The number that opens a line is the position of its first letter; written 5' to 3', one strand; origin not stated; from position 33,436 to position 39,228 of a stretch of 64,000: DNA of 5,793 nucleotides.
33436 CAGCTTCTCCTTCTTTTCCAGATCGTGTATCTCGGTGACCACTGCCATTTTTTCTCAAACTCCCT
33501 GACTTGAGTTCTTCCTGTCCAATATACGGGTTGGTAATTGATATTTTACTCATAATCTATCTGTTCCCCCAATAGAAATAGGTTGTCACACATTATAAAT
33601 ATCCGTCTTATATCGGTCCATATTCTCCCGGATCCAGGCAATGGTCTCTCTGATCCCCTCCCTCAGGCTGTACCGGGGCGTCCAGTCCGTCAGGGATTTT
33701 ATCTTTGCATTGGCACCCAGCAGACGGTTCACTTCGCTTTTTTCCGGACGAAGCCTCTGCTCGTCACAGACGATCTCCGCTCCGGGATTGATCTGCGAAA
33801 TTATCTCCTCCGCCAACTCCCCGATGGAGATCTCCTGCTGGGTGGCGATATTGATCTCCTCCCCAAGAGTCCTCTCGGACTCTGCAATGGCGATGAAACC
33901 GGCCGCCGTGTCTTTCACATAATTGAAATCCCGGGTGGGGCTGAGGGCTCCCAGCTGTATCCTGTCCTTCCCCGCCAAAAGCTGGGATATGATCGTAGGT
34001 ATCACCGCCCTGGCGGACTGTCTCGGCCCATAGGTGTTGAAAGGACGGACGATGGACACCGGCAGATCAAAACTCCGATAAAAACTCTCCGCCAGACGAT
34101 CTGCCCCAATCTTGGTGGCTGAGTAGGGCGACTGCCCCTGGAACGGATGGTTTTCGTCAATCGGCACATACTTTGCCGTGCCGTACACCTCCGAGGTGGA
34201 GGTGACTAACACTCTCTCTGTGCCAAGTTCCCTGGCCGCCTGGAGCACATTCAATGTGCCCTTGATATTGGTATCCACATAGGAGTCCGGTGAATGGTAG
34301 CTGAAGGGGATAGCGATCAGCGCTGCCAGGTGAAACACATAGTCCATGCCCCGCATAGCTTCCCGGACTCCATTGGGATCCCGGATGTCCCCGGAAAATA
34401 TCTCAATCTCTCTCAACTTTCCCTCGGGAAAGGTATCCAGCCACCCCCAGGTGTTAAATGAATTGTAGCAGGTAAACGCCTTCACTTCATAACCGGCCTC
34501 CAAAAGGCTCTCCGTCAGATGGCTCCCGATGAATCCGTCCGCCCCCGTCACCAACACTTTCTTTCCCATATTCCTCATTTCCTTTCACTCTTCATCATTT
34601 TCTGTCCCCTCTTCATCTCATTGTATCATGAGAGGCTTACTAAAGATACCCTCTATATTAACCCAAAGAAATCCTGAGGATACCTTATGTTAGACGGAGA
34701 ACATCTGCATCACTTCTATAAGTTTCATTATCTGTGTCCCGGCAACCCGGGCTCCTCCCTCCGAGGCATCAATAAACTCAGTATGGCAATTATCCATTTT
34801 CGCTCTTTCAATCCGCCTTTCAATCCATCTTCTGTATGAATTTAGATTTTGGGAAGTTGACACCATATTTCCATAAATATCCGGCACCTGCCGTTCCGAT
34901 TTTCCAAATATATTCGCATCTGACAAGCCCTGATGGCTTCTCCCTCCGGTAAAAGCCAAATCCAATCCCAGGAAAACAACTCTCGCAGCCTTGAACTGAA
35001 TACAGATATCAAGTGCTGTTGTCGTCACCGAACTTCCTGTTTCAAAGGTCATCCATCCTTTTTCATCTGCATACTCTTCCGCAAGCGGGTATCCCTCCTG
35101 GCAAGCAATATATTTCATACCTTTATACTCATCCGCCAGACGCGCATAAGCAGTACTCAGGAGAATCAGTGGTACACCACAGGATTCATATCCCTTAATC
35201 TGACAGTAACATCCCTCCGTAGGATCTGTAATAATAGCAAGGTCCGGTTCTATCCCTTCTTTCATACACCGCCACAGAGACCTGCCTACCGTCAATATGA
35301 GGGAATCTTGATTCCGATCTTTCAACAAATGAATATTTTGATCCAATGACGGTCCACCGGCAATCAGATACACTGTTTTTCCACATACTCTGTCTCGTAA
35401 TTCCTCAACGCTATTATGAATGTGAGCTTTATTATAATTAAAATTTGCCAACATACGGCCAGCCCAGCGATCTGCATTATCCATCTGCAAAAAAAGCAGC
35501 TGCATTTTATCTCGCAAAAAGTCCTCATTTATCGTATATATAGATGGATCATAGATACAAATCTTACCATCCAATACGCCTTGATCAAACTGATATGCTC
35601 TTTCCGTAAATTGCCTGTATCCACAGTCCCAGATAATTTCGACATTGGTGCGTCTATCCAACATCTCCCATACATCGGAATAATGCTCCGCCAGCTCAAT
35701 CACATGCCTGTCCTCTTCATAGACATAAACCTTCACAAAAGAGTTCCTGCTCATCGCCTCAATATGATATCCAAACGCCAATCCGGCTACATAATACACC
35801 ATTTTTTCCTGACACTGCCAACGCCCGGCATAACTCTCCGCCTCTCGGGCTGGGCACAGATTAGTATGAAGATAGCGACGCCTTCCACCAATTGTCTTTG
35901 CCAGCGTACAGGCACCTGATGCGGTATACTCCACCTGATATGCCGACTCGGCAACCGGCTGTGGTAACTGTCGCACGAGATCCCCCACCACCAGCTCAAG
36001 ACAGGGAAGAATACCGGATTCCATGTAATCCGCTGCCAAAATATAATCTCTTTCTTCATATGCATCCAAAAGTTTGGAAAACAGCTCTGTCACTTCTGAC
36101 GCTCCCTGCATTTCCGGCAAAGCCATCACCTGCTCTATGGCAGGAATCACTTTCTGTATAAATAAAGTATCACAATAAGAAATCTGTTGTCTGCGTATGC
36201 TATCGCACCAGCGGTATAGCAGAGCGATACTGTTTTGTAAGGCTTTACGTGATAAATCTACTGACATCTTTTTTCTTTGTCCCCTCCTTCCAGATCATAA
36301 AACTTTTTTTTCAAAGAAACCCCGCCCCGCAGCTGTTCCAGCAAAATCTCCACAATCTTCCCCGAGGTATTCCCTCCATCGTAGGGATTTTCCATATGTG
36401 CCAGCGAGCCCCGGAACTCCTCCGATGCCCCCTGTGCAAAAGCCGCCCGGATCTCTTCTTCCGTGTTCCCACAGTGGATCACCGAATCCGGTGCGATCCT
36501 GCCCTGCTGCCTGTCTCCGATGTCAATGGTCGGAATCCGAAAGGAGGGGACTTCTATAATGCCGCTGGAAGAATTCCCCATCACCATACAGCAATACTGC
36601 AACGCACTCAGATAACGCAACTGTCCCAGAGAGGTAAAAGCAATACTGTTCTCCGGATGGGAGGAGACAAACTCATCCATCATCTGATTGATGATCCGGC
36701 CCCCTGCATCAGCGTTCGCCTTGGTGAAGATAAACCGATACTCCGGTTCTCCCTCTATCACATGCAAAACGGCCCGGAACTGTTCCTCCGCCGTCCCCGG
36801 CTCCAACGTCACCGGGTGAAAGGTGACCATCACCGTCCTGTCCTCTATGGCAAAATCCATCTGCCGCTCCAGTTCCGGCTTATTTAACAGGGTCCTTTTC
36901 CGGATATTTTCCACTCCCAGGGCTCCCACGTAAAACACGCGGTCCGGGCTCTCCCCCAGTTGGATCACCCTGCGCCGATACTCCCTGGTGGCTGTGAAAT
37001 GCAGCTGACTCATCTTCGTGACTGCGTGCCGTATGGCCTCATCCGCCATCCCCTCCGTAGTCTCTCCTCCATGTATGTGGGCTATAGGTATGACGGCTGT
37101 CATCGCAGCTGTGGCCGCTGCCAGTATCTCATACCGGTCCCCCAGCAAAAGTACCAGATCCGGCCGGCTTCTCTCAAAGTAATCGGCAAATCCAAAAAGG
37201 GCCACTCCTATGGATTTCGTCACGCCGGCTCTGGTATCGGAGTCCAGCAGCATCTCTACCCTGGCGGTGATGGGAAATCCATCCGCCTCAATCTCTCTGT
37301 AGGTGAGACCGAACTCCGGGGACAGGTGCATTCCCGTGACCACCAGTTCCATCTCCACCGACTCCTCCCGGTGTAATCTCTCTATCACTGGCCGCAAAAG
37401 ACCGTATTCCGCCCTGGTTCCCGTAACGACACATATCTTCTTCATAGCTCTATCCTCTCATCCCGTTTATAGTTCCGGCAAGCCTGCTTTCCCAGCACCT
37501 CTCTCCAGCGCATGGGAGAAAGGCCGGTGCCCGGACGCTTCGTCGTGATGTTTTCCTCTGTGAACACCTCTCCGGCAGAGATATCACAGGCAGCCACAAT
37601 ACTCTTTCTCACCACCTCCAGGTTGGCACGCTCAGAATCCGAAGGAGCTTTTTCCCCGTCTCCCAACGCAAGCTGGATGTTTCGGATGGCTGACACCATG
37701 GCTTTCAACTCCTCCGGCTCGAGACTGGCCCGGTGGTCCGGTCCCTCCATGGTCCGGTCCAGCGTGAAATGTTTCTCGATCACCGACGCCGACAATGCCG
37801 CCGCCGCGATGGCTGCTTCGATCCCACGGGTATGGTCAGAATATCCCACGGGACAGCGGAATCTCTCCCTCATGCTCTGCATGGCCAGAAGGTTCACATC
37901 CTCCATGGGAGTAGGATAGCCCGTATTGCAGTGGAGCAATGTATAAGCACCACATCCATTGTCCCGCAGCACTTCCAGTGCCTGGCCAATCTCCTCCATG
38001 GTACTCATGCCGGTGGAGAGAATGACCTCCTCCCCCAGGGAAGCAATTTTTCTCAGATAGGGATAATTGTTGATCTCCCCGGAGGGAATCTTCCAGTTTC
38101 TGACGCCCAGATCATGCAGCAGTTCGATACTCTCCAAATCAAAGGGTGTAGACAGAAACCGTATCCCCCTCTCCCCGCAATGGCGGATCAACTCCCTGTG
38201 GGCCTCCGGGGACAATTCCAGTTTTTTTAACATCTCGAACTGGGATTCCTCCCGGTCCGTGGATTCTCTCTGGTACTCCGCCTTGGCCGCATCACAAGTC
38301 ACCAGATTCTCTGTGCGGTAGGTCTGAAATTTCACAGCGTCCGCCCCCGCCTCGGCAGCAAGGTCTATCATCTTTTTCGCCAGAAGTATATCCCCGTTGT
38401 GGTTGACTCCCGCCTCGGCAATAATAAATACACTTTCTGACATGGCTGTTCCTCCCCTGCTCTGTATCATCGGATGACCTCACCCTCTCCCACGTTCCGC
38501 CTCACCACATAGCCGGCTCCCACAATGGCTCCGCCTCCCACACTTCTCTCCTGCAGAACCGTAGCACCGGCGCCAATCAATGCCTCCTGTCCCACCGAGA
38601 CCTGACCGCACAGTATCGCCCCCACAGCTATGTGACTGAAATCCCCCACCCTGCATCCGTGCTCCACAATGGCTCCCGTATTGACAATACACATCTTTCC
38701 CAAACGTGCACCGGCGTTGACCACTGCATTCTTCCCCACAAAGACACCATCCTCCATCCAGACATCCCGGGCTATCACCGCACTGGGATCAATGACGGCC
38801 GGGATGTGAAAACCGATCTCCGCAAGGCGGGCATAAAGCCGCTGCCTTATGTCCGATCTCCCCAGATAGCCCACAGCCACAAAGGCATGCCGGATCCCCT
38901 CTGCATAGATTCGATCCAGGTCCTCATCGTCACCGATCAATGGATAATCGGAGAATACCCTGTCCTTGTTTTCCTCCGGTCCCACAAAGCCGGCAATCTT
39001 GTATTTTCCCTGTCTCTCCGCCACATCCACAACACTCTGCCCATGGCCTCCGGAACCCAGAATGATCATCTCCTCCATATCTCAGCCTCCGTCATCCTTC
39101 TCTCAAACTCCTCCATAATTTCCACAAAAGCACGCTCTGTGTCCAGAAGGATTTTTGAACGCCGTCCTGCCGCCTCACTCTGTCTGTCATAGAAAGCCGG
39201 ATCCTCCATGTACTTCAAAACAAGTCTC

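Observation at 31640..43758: LicC-like cytidylyltransferase + PLP enzyme + LicD + soluble AP-fold enzyme inside a nonulosonate operon: predicted phospho- or phosphono-linked amine decoration of the flagellar glycan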

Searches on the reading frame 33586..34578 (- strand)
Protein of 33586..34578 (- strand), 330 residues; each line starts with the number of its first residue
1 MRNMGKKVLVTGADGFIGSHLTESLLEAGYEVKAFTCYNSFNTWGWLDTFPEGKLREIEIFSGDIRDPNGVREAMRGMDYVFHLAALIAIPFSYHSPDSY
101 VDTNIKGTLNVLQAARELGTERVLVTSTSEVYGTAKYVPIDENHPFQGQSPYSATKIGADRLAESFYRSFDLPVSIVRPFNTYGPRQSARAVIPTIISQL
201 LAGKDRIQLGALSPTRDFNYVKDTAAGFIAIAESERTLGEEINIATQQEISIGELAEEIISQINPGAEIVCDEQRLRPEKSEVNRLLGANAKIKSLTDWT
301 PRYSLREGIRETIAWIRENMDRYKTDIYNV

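Call 4: search_protein_families(library=pfam, proteins=[window:33586-34578:-])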
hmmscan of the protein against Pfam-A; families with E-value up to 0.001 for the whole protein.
window:33586-34578:- (330 aa): 9 families
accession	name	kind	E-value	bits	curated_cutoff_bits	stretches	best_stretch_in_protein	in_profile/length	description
PF16363.11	GDP_Man_Dehyd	-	1.4e-72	245.4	27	1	9-312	1-332/332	GDP-mannose 4,6 dehydratase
PF01370.27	Epimerase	-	1.1e-56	192.4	20.9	1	8-245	1-240/240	NAD dependent epimerase/dehydratase family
PF01073.25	3Beta_HSD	-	2.3e-22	79.8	22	1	9-230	1-227/280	3-beta hydroxysteroid dehydrogenase/isomerase family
PF02719.21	Polysacc_synt_2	-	5.3e-18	65.6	20.2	1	8-263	1-247/293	Polysaccharide biosynthesis protein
PF07993.18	NAD_binding_4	-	1.4e-14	54.3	20.1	1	10-184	1-209/258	Male sterility protein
PF13460.12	NAD_binding_10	-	5e-12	46.5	27.2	1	12-180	1-144/184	NAD(P)H-binding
PF04321.23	RmlD_sub_bind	-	9.3e-10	38.5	27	1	7-278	2-240/287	RmlD substrate binding domain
PF05368.20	NmrA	-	8.9e-07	29.2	27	1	5-127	2-106/298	NmrA-like family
PF00106.31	adh_short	-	1.3e-06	28.5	26.6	1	6-166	1-163/195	short chain dehydrogenase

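Call 6: search_protein_families(library=ncbifam, proteins=[window:33586-34578:-], max_evalue=0.01)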
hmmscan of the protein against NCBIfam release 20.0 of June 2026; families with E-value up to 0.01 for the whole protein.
window:33586-34578:- (330 aa): 37 families (the best 25 are shown)
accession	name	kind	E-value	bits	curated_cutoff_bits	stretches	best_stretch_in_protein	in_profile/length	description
TIGR04180.1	EDH_00030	hypoth_equivalog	3.4e-155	515.5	475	1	8-304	1-297/297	NAD-dependent 4,6-dehydratase LegB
TIGR01181.1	dTDP_gluc_dehyt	equivalog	9.2e-47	159.7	365.1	1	7-323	1-318/321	dTDP-glucose 4,6-dehydratase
TIGR01179.1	galE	equivalog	2.3e-36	125.3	262.3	2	7-188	1-182/332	UDP-glucose 4-epimerase GalE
TIGR02622.1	CDP_4_6_dhtase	equivalog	3e-30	105.5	278.45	1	5-323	4-337/352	CDP-glucose 4,6-dehydratase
TIGR01472.1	gmd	equivalog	4.7e-29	101.7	415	1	6-313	1-335/342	GDP-mannose 4,6-dehydratase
TIGR03466.1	HpnA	hypoth_equivalog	2e-28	99.2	367.65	1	7-255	2-238/327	hopanoid-associated sugar epimerase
NF011728.1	PRK15181.1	equivalog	2.5e-27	95.8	760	1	6-317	16-338/348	Vi polysaccharide biosynthesis UDP-N-acetylglucosaminuronic acid C-4 epimerase TviC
NF007582.0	PRK10217.1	equivalog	2.4e-25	89.4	698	1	6-323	2-338/355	dTDP-glucose 4,6-dehydratase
NF007490.0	PRK10084.1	subfamily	1.3e-23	83.6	649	1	7-321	2-339/361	dTDP-glucose 4,6-dehydratase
NF042423.1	oxyalk_red_Shew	equivalog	1.1e-22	80.6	580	1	6-233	9-222/331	2-alkyl-3-oxoalkanoate reductase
TIGR03589.1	PseB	equivalog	1.7e-22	79.8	407.75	1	5-263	4-244/324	UDP-N-acetylglucosamine 4,6-dehydratase (inverting)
NF042422.1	oxyalk_red_OleD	equivalog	1.3e-20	74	580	1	7-229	2-212/329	2-alkyl-3-oxoalkanoate reductase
NF047922.1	GDPFucSynFcl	equivalog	1.7e-20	73.7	500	1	90-321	67-306/308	GDP-L-fucose synthase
NF007956.0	PRK10675.1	subfamily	1.2e-19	70.6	394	1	7-188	2-186/338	UDP-glucose 4-epimerase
NF043036.1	ErythonDh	equivalog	5.6e-18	65.2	325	1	7-204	2-205/321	D-erythronate dehydrogenase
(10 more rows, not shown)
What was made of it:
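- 33586..34578 (-): LegB NAD-dependent 4,6-dehydratase. TIGR04180 515.5 bits, above the cut-off of 475 (call 6)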

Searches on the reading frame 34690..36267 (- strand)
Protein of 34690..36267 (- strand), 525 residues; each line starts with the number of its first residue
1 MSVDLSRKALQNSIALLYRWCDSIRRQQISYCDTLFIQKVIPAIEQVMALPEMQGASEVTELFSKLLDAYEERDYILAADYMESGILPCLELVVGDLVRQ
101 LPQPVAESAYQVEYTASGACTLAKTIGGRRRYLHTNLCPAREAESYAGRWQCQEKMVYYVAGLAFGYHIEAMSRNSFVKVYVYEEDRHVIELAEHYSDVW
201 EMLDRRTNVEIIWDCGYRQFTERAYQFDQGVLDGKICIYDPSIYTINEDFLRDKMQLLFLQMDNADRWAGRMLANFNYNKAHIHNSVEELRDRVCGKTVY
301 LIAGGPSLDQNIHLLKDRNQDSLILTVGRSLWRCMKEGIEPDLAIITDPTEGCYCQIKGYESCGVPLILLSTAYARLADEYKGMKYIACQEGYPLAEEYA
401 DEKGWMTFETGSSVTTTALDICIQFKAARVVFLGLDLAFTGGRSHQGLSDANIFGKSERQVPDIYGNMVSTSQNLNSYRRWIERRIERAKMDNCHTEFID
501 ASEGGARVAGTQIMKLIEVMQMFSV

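Call 4: search_protein_families(library=pfam, proteins=[window:34690-36267:-])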
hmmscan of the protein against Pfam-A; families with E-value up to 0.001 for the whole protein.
window:34690-36267:- (525 aa): 1 family
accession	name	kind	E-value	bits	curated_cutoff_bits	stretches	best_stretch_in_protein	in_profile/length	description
PF01973.23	MptE-like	-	1.8e-33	116.1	34.6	1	272-441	3-170/171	6-hydroxymethylpterin diphosphokinase MptE-like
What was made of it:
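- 34690..36267 (-): Maf-type transferase, paralogue 1. MptE-like 1.8e-33 (call 4)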

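Call 82: search_protein_families(library=ncbifam, proteins=[window:34690-36267:-], max_evalue=1e-10)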
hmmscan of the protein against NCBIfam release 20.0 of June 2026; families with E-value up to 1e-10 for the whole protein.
window:34690-36267:- (525 aa): 1 family
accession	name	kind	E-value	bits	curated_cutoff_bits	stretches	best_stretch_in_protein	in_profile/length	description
NF050051.1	FlagModPseD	domain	2.6e-13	49.5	670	1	263-511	192-453/640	flagellin modification protein PseD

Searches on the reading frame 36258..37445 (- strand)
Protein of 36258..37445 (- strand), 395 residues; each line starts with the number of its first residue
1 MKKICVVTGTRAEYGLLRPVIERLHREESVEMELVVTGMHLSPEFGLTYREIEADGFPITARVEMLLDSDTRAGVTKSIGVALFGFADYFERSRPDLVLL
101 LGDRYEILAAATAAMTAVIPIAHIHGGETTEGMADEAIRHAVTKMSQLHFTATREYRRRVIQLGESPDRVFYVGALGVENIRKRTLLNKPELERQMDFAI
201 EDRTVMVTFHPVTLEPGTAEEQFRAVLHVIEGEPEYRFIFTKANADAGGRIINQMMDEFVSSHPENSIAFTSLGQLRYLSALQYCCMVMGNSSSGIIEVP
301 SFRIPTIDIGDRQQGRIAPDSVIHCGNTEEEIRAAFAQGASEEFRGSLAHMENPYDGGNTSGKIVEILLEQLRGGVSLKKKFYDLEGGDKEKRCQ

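Call 4: search_protein_families(library=pfam, proteins=[window:36258-37445:-])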
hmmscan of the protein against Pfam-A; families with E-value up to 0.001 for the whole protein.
window:36258-37445:- (395 aa): 1 family
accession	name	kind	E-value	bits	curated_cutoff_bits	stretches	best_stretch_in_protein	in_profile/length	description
PF02350.25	Epimerase_2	-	1.8e-91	307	30.6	1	23-368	2-346/347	UDP-N-acetylglucosamine 2-epimerase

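Call 82: search_protein_families(library=ncbifam, proteins=[window:36258-37445:-], max_evalue=1e-10)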
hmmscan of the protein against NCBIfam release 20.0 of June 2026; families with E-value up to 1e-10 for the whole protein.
window:36258-37445:- (395 aa): 2 families
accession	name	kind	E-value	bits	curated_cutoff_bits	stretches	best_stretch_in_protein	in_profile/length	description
TIGR03568.1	NeuC_NnaA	equivalog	1.4e-142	474.9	235.9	1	2-368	1-365/365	UDP-N-acetylglucosamine 2-epimerase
TIGR00236.1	wecB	equivalog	1.9e-28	99.7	210.15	1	3-370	2-364/366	non-hydrolyzing UDP-N-acetylglucosamine 2-epimerase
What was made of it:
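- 36258..37445 (-): Hydrolysing 2-epimerase (NeuC/LegG type). TIGR03568 475 bits, above the cut-off of 235.9 (call 82)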

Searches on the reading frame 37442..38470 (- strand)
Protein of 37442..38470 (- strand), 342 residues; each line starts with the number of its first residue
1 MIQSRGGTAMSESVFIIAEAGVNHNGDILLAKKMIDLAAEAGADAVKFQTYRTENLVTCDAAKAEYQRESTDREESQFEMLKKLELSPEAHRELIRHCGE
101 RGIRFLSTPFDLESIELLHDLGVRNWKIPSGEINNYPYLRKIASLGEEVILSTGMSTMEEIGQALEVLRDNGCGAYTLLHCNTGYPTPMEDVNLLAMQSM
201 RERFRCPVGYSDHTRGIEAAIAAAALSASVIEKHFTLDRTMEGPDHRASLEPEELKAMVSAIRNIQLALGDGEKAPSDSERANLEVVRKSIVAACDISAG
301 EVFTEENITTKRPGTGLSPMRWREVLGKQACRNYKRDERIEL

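Call 4: search_protein_families(library=pfam, proteins=[window:37442-38470:-])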
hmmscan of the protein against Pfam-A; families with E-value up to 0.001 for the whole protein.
window:37442-38470:- (342 aa): 2 families
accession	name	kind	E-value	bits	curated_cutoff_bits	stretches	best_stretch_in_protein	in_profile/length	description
PF03102.20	NeuB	-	2e-103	345.5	22.1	1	34-274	1-241/241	NeuB family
PF08666.17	SAF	-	2.8e-07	31.4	21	1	289-330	2-47/63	SAF domain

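Call 82: search_protein_families(library=ncbifam, proteins=[window:37442-38470:-], max_evalue=1e-10)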
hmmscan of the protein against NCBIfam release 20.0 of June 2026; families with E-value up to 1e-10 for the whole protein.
window:37442-38470:- (342 aa): 2 families
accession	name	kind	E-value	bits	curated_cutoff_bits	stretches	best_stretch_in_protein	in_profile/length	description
TIGR03569.1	NeuB_NnaB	equivalog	2.2e-153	510.2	399.65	1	14-340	1-329/329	N-acetylneuraminate synthase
TIGR03586.1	PseI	equivalog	1.9e-94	316.6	340.25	1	14-339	2-326/327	pseudaminic acid synthase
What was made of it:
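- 37442..38470 (-): Nonulosonate synthase (NeuB/LegI type). TIGR03569 510 bits, above the cut-off of 399.65 (call 82)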

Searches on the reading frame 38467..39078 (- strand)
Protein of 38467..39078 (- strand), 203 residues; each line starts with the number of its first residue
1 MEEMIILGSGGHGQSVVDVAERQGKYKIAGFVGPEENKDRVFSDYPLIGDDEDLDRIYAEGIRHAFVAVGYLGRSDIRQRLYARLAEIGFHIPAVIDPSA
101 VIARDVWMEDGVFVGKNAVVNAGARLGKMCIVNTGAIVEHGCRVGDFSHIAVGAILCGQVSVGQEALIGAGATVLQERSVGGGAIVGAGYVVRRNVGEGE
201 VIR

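Call 4: search_protein_families(library=pfam, proteins=[window:38467-39078:-])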
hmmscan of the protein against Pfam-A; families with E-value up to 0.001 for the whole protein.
window:38467-39078:- (203 aa): 5 families
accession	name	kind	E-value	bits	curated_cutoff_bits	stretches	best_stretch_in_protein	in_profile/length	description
PF17836.7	PglD_N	-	3e-13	50.5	23.4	1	4-85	2-78/78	PglD N-terminal domain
PF00132.30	Hexapep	-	9.9e-10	38.1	27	0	123-156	1-34/36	Bacterial transferase hexapeptide (six repeats)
PF14602.12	Hexapep_2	-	1.4e-05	25.1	27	0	109-138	5-32/34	Hexapeptide repeat of succinyl-transferase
PF25087.1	GMPPB_C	-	2.4e-05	24.4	39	1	94-182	17-102/110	GMPPB C-terminal domain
PF25084.1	LbH_EIF2B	-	2.7e-05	24.6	54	1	105-196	9-103/105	EIF2B subunit epsilon LbH domain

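Call 82: search_protein_families(library=ncbifam, proteins=[window:38467-39078:-], max_evalue=1e-10)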
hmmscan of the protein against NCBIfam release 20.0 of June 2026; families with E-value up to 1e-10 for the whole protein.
window:38467-39078:- (203 aa): 4 families
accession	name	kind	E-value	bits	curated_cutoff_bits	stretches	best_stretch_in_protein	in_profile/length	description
TIGR03570.1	NeuD_NnaD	subfamily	4.5e-58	196.2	160.8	1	4-201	2-195/202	NeuD/PglB/VioB family sugar acetyltransferase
NF002060.0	PRK00892.1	subfamily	3.3e-16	59.4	207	1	82-174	85-182/345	UDP-3-O-(3-hydroxymyristoyl)glucosamine N-acyltransferase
TIGR03532.1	DapD_Ac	equivalog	1.9e-12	47.3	231.75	1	91-202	84-203/231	2,3,4,5-tetrahydropyridine-2,6-dicarboxylate N-acetyltransferase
TIGR01853.1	lipid_A_lpxD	equivalog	4.1e-11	42.4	242.5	1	82-174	78-173/325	UDP-3-O-(3-hydroxymyristoyl)glucosamine N-acyltransferase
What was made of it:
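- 38467..39078 (-): NeuD/PglD-type N-acetyltransferase. TIGR03570 196 bits, above the cut-off of 160.8 (call 82)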
